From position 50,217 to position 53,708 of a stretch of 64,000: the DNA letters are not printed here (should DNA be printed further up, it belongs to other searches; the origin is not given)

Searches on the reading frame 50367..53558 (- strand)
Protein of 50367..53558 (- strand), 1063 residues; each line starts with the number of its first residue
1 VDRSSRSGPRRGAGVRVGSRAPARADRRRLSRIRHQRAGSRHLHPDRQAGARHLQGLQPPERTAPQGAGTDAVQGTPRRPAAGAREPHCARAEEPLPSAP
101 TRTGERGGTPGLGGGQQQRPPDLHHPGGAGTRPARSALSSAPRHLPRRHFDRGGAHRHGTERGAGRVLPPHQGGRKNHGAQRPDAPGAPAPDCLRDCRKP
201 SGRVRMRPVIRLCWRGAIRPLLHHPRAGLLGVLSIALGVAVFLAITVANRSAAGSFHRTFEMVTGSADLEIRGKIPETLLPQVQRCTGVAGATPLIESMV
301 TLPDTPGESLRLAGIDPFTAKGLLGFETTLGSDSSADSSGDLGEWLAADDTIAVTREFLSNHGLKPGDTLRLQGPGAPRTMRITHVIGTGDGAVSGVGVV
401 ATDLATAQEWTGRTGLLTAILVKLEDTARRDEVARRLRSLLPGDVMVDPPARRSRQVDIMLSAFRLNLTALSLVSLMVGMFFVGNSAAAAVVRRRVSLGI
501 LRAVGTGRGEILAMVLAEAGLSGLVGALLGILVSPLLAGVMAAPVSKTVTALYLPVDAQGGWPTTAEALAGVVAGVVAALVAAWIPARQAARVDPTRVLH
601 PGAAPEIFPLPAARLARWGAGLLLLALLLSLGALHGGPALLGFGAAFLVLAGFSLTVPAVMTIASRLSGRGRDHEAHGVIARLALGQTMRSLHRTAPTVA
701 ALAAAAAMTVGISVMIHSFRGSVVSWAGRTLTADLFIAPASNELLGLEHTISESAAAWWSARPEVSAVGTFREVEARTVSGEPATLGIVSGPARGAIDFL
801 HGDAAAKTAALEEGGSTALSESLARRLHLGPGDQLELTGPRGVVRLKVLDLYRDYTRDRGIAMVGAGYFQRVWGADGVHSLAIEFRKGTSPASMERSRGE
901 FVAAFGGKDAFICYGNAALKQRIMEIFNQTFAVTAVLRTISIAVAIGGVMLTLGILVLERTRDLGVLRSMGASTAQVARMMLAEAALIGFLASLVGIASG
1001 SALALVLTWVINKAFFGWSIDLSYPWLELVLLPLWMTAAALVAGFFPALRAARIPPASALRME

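Call 64: search_protein_families(library=pfam, proteins=[window:50367-53558:-], max_evalue=0.01)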
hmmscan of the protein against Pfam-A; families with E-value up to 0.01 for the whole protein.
window:50367-53558:- (1063 aa): 2 families
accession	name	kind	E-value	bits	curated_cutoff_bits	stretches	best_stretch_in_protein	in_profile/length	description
PF02687.27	FtsX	-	3.8e-29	101.6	25.5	2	939-1056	5-120/120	FtsX-like permease C-terminal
PF12704.14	MacB_PCD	-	1.7e-15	58.3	27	2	232-439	5-206/207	MacB-like periplasmic core domain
